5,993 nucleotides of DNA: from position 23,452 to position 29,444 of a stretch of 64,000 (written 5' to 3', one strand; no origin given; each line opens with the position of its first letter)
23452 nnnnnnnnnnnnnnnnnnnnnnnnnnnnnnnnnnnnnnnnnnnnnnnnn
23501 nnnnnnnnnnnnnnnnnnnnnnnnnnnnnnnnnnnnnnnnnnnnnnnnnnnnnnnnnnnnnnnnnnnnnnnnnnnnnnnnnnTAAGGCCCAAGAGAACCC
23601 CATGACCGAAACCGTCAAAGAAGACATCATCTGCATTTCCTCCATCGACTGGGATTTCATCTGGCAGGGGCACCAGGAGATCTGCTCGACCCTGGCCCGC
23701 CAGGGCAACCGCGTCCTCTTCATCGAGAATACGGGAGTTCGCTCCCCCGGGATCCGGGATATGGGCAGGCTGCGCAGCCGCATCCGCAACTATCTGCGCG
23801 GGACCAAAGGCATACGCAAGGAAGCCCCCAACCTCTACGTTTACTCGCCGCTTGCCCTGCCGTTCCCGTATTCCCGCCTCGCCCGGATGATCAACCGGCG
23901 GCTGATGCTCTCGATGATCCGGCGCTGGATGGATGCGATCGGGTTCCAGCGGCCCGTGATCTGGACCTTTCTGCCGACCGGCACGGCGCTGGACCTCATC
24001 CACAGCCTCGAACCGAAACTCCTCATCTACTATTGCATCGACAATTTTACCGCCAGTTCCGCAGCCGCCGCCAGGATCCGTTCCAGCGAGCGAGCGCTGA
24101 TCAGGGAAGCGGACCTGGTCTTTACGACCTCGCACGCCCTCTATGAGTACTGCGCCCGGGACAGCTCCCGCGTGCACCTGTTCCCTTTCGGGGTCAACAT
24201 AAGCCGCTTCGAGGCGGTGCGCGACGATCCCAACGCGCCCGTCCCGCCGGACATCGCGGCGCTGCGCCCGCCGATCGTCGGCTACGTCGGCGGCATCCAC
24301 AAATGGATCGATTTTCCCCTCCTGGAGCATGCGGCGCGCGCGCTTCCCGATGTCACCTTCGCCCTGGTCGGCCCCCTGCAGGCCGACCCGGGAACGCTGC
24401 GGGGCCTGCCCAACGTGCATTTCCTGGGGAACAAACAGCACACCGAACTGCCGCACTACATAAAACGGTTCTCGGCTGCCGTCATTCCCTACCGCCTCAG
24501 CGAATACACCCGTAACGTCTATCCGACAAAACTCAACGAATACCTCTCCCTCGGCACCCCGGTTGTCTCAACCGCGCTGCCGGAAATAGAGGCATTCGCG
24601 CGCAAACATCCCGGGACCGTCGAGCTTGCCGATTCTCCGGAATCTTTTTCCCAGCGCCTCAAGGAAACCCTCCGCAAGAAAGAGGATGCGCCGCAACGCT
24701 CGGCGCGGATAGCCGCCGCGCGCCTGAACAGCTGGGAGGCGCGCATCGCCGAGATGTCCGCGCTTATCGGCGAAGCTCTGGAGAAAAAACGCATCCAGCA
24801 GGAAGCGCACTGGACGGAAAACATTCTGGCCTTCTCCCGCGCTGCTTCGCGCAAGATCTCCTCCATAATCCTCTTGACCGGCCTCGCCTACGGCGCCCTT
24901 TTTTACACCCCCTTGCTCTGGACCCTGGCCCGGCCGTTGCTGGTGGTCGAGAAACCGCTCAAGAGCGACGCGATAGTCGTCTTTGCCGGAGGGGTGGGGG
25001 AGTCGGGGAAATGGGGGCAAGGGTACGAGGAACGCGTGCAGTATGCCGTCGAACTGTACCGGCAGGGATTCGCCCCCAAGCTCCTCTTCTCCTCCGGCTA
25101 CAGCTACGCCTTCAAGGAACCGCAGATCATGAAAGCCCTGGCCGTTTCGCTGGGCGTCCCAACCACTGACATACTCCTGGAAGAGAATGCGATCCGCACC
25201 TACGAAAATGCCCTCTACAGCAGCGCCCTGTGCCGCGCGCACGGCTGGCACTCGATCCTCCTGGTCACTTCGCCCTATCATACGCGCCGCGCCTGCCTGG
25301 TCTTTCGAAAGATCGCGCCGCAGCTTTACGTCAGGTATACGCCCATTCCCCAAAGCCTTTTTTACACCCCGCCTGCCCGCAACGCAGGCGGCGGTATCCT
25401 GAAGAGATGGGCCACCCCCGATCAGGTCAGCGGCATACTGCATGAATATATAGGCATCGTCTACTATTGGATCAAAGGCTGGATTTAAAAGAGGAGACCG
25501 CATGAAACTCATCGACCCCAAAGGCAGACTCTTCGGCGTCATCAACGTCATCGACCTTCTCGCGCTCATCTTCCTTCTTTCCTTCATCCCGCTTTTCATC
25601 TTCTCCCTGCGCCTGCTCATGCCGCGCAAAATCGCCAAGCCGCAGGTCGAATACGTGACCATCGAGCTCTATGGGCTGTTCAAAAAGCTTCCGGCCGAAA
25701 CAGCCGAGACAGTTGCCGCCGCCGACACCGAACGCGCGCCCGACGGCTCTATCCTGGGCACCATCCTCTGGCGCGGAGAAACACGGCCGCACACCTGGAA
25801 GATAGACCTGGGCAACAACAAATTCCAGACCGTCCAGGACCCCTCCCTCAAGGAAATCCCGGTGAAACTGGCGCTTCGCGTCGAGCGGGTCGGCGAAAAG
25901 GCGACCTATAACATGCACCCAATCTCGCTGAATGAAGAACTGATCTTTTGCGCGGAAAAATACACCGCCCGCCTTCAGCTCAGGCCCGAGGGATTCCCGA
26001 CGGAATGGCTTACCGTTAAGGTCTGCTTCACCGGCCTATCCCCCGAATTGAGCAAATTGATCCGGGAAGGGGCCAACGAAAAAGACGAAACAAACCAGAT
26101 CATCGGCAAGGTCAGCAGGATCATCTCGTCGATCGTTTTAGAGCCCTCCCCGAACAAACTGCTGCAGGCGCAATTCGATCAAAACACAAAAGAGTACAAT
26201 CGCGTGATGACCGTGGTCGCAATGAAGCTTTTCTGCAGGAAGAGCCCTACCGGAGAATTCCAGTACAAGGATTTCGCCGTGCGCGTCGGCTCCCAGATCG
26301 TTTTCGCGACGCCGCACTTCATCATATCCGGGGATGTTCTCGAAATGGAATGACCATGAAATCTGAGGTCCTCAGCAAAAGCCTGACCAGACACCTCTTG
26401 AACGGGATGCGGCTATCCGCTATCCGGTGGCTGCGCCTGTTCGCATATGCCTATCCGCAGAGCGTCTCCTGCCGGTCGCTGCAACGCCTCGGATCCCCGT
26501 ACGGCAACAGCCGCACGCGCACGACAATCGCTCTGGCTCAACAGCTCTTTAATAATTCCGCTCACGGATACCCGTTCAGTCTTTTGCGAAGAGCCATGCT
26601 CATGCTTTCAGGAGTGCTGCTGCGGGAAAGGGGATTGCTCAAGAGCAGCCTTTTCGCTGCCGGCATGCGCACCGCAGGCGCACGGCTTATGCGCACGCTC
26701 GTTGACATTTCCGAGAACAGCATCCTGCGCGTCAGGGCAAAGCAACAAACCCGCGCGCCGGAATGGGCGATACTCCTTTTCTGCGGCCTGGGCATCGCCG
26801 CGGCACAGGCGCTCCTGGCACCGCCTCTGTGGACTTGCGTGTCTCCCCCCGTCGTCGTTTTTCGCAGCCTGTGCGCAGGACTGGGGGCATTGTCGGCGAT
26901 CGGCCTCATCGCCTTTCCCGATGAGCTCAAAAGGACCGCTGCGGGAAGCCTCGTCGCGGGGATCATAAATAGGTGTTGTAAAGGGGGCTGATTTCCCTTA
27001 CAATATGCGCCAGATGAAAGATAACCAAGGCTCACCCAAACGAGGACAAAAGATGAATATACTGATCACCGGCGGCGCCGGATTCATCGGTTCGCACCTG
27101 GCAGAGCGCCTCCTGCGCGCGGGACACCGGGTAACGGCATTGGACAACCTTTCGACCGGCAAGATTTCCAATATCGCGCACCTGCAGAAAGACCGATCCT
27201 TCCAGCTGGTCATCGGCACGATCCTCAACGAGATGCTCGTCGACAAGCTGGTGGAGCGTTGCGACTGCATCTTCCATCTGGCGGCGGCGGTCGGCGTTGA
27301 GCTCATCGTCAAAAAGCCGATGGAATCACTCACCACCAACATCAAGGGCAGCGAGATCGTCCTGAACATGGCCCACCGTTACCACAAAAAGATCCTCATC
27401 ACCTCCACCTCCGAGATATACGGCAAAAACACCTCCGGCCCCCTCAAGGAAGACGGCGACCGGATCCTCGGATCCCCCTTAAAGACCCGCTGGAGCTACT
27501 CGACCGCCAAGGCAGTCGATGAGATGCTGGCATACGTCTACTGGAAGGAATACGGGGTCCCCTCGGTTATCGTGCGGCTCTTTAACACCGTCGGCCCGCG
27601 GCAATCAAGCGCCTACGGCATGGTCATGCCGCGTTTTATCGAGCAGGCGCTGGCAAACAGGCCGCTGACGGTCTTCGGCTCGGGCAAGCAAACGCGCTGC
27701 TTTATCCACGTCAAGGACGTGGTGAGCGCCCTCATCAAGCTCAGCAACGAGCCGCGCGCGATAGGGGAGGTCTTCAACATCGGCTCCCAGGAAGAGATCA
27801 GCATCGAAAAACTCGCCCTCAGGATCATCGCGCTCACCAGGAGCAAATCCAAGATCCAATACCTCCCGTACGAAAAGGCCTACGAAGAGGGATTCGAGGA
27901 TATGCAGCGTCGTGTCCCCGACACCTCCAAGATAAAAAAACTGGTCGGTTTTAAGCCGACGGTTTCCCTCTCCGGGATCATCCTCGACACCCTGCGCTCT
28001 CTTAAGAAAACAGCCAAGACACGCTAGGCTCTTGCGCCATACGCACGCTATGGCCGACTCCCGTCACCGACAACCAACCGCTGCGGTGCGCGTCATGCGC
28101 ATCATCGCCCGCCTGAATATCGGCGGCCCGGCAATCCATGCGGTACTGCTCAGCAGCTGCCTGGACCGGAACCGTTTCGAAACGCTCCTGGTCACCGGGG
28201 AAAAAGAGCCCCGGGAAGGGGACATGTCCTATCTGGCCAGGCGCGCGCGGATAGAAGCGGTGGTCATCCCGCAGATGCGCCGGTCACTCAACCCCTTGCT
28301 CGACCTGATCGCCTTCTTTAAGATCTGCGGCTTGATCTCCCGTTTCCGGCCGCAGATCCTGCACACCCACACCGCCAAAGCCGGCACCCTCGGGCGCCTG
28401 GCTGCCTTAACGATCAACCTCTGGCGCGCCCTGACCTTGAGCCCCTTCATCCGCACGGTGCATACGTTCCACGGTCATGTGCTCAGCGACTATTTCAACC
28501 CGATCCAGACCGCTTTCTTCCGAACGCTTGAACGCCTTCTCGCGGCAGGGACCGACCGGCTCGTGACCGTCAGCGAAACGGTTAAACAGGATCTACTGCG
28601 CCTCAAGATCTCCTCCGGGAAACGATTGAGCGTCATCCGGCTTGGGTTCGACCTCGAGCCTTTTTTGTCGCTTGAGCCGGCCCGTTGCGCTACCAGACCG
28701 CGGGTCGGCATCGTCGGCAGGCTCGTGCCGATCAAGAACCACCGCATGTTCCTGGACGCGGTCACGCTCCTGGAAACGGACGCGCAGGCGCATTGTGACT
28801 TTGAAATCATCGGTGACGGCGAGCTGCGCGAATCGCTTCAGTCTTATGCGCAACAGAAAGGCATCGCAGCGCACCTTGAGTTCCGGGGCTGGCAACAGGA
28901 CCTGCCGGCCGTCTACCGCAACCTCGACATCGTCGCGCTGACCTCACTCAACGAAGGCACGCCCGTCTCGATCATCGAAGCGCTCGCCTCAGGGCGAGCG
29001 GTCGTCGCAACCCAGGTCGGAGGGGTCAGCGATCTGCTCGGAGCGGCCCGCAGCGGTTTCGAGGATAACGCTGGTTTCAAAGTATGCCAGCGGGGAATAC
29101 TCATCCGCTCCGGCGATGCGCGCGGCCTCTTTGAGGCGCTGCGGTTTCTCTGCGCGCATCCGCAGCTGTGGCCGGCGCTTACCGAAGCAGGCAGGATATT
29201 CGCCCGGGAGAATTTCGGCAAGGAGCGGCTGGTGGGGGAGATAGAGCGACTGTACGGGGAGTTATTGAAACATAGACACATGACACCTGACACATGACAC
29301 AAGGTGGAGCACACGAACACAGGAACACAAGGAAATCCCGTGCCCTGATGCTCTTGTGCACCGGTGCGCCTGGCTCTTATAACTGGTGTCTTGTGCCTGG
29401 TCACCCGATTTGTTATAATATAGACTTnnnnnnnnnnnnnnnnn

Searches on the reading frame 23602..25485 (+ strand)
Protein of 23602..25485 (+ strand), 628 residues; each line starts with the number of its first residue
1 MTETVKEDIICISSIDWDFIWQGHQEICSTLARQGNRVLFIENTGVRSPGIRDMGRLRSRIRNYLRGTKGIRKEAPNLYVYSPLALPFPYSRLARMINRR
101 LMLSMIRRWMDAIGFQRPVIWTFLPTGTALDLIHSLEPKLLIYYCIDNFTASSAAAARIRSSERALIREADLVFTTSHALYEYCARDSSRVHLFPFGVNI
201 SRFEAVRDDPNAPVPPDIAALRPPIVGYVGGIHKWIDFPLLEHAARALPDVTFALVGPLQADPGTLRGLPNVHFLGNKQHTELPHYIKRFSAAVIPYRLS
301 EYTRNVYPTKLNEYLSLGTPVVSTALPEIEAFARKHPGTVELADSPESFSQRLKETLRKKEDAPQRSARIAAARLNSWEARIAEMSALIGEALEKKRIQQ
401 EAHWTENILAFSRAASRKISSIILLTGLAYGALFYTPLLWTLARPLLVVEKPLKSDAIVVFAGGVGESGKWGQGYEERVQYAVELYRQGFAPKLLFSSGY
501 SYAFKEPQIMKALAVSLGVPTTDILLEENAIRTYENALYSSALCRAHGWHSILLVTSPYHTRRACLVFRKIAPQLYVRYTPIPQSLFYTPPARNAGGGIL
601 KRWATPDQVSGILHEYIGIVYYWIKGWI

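Call 11: search_protein_families(library=pfam, proteins=[window:23602-25485:+], max_evalue=0.00001)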
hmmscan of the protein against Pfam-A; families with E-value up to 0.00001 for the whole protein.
window:23602-25485:+ (628 aa): 4 families
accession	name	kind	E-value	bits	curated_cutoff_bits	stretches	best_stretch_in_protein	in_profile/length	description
PF02698.23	DUF218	-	3.4e-28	98.6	27.6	1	456-618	1-133/133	DUF218 domain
PF13692.12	Glyco_trans_1_4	-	6.2e-11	43.2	27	1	224-357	2-140/142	Glycosyl transferases group 1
PF00534.26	Glycos_transf_1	-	1.6e-07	31.4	26.4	1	223-364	15-160/172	Glycosyl transferases group 1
PF13524.12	Glyco_trans_1_2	-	8e-06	26.3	25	0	240-384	5-141/144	Glycosyl transferase-like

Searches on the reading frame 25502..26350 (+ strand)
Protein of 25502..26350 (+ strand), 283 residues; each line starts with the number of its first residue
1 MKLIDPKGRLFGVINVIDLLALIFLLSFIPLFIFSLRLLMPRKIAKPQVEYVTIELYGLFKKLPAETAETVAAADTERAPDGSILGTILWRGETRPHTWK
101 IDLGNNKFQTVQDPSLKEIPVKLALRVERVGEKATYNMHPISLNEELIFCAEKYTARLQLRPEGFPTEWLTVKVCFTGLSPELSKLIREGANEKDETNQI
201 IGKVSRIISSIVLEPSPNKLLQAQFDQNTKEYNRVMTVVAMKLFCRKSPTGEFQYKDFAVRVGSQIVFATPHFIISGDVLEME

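Call 11: search_protein_families(library=pfam, proteins=[window:25502-26350:+], max_evalue=0.00001)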
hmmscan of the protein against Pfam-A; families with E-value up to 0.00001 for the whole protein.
window:25502-26350:+ (283 aa): 1 family
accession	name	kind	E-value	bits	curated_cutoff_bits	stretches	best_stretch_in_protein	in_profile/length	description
PF14221.11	DUF4330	-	3.4e-10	40.8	27.6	1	1-74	1-75/167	Domain of unknown function (DUF4330)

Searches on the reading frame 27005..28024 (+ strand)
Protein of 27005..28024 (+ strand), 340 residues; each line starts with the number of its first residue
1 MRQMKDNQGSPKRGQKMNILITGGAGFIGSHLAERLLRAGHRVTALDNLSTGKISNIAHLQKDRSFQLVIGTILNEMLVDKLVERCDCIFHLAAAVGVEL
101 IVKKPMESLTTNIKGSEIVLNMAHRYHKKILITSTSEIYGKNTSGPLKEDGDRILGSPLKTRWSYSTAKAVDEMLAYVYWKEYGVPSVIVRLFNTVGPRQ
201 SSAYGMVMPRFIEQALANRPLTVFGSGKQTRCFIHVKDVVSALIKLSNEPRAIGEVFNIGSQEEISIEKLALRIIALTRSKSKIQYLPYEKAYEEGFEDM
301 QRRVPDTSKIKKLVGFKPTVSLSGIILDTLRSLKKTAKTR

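Call 11: search_protein_families(library=pfam, proteins=[window:27005-28024:+], max_evalue=0.00001)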
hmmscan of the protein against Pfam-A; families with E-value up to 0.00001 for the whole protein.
window:27005-28024:+ (340 aa): 6 families
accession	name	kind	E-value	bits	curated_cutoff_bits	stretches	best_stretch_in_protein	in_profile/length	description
PF16363.11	GDP_Man_Dehyd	-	4.3e-58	197.8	27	1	20-326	1-329/332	GDP-mannose 4,6 dehydratase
PF01370.27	Epimerase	-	3.8e-56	190.6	20.9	1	19-260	1-240/240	NAD dependent epimerase/dehydratase family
PF02719.21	Polysacc_synt_2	-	3.1e-20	73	20.2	1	19-283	1-252/293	Polysaccharide biosynthesis protein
PF01073.25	3Beta_HSD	-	5.7e-15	55.5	22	1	20-175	1-156/280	3-beta hydroxysteroid dehydrogenase/isomerase family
PF07993.18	NAD_binding_4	-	1.5e-14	54.3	20.1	1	75-206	78-215/258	Male sterility protein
PF04321.23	RmlD_sub_bind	-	2.7e-09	36.9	27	1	17-317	1-270/287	RmlD substrate binding domain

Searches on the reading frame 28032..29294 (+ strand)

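Call 11: search_protein_families(library=pfam, proteins=[window:28032-29294:+], max_evalue=0.00001)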
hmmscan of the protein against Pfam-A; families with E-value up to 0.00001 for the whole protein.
window:28032-29294:+ (421 aa): 6 families
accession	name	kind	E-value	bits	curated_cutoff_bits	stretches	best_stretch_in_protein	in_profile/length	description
PF13692.12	Glyco_trans_1_4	-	7.6e-28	98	27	1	222-374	1-140/142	Glycosyl transferases group 1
PF00534.26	Glycos_transf_1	-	4.6e-24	85.3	26.4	1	222-343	15-138/172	Glycosyl transferases group 1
PF13439.12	Glyco_transf_4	-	3.2e-21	76.5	28.5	1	30-209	1-169/170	Glycosyltransferase Family 4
PF13579.12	Glyco_trans_4_4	-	1.1e-17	65.3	29.7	1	31-203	1-156/158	Glycosyl transferase 4-like domain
PF20706.3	GT4-conflict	-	7.1e-08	32.3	26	1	163-341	136-325/385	Family 4 Glycosyltransferase in conflict systems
PF13477.12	Glyco_trans_4_2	-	9.2e-06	26.3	23.4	0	74-178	45-136/139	Glycosyl transferase 4-like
